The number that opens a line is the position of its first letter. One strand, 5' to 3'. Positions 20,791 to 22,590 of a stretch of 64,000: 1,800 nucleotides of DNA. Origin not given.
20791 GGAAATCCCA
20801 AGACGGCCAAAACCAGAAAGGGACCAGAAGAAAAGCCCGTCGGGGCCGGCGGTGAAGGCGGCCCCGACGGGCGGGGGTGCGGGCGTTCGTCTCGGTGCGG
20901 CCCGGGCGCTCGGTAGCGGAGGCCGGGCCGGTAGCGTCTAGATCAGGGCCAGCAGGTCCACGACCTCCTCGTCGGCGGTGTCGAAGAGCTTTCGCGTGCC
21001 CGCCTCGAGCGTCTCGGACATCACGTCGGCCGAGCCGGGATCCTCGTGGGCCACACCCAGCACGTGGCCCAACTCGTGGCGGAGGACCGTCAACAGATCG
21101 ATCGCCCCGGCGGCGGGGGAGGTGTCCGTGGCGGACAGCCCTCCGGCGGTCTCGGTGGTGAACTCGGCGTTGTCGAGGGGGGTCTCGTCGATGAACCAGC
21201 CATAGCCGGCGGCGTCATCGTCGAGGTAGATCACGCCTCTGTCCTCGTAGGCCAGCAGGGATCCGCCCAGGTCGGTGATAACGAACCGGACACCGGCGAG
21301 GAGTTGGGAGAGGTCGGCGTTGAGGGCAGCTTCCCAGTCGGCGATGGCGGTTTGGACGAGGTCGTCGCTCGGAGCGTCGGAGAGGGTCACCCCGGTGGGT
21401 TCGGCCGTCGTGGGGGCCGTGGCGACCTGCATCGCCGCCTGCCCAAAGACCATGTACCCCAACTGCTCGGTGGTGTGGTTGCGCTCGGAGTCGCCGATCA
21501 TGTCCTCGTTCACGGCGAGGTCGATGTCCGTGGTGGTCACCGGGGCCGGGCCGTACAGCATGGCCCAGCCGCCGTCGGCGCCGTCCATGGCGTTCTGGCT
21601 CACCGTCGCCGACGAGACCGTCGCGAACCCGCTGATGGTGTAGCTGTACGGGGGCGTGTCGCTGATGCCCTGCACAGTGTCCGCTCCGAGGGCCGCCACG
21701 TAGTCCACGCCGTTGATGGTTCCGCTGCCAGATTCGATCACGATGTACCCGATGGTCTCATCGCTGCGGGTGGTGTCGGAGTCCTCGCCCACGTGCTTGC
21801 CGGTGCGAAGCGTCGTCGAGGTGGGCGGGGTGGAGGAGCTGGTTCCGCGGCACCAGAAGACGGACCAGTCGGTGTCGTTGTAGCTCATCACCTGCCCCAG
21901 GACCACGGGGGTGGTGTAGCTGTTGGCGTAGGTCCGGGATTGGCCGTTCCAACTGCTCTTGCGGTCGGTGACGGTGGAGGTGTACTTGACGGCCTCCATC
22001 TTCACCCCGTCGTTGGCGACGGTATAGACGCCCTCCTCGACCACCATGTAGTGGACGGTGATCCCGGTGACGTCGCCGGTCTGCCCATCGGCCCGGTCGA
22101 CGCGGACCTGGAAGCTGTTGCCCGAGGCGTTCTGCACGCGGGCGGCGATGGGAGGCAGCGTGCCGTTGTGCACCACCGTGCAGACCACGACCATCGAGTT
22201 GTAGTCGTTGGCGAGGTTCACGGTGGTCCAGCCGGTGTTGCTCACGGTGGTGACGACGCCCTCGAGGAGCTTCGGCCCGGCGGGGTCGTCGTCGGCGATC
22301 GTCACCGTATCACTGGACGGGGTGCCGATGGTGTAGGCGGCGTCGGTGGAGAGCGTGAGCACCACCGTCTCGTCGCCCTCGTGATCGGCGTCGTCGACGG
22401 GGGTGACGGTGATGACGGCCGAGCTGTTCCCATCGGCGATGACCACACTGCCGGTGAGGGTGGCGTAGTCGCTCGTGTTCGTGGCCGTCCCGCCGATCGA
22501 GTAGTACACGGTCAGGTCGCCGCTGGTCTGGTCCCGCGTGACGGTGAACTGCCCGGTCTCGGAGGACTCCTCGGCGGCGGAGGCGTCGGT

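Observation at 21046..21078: Astacin/metzincin-type zinc-binding motif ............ plus candidate Met-turn at the extreme C-terminus of the giant protein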

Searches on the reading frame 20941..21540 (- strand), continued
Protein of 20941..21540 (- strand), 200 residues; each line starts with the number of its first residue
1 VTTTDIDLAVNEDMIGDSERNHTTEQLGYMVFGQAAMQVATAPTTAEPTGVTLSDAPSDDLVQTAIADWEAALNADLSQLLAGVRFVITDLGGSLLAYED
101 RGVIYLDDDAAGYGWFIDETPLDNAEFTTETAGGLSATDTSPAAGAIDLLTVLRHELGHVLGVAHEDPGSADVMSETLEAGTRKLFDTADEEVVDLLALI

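Call 65: search_dna_similar(query=window:20941-21444:-, collection=plasmids, mode=protein, max_evalue=1e-8, max_rows=30)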
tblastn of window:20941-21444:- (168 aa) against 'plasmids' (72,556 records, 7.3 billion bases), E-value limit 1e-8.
Records with a match: 21; places in all: 31; records where one place covers at least 80% of the query: 4.
Best place of each record, by identity: <60% 21.
By first word of the organism name: Calothrix 3; Nostoc 3; Rhizobium 3; Gloeothece 2; Ensifer 1; Sinorhizobium 1; Pseudosulfitobacter 1; Anabaena 1; Dolichospermum 1; Mesorhizobium 1; and 4 more.
By predicted mobility (MOB-suite, as given by PLSDB): non-mobilizable 11; conjugative 9; mobilizable 1.
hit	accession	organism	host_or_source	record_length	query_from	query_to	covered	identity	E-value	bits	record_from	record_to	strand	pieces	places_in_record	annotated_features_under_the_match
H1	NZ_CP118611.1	Ensifer adhaerens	Pure isolate,Rhizosphere of Cyperus ...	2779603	3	159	93%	38.1%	2e-15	80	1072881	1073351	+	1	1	none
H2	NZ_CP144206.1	Sinorhizobium chiapasense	mixed culture,rhizosphere soil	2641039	4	153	89%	39.6%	2e-15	80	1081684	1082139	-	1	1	none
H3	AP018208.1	Calothrix brevissima NIES-22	-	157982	33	153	72%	46.8%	3e-20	93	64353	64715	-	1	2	polymorphic membrane protein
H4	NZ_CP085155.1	Pseudosulfitobacter sp. DSM 107133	cell culture,Seawater from the North ...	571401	29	153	74%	45.0%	6e-17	84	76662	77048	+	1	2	putative Ig domain-containing protein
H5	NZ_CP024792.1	Nostoc flagelliforme CCNUN1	cell culture,desert soil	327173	33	167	80%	40.3%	4e-17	84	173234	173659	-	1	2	none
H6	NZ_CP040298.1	Nostoc sp. TCL26-01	Leiosporoceros dussii,pure culture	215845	33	153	72%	44.9%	7e-19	89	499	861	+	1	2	none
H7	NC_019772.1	Anabaena cylindrica PCC 7122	water, most likely pond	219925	33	154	73%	44.4%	9e-19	89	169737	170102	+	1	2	CARDB domain-containing protein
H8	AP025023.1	Calothrix sp. PCC 7716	-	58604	31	153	73%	43.5%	4e-19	90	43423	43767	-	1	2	hypothetical protein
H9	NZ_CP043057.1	Dolichospermum sp. UHCC 0315A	DNA sample,Gulf of Finland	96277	21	151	78%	40.6%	9e-16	81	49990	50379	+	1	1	DUF4347 domain-containing protein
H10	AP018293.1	Calothrix sp. NIES-4105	-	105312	33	152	71%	43.5%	1e-17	86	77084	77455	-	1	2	peptidase S8/S53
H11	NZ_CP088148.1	Mesorhizobium ciceri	Cicer arietinum L.,cell culture,radical ...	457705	20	160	84%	36.3%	7e-14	75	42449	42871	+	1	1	Ig-like domain-containing protein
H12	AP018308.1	Aulosira laxa NIES-50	-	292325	33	153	72%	42.3%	2e-17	86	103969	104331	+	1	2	polymorphic membrane protein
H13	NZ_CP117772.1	Nostoc sp. UHCC 0926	whole organism,lichen surface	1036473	33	153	72%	41.8%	1e-16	83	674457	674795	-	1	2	none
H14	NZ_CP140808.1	Rhizobium beringeri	Trifolium pratense,whole organism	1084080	52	153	61%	48.6%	2e-13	74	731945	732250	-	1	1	record has no annotation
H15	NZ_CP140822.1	Rhizobium johnstonii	Trifolium pratense,whole organism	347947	56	153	58%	48.0%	5e-13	73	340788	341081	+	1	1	Ig-like domain-containing protein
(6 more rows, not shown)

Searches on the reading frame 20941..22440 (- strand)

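Call 5: search_protein_families(library=ncbifam, proteins=[window:20941-22440:-], max_evalue=1)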
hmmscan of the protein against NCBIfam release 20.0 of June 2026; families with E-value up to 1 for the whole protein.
window:20941-22440:- (500 aa): 3 families
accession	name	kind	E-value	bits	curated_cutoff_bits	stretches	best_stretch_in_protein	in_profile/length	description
NF041905.1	MXAN_2677_2678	equivalog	0.0024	16.9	250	1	427-482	162-216/283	myxosortase-dependent metalloprotease, MXAN_2677/MXAN_2678 family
TIGR03935.1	fragilysin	equivalog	0.014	14.4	190.7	1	432-479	328-367/386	fragilysin family metalloproteinase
TIGR00747.1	fabH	subfamily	0.078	12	292.1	1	76-141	68-133/322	beta-ketoacyl-ACP synthase III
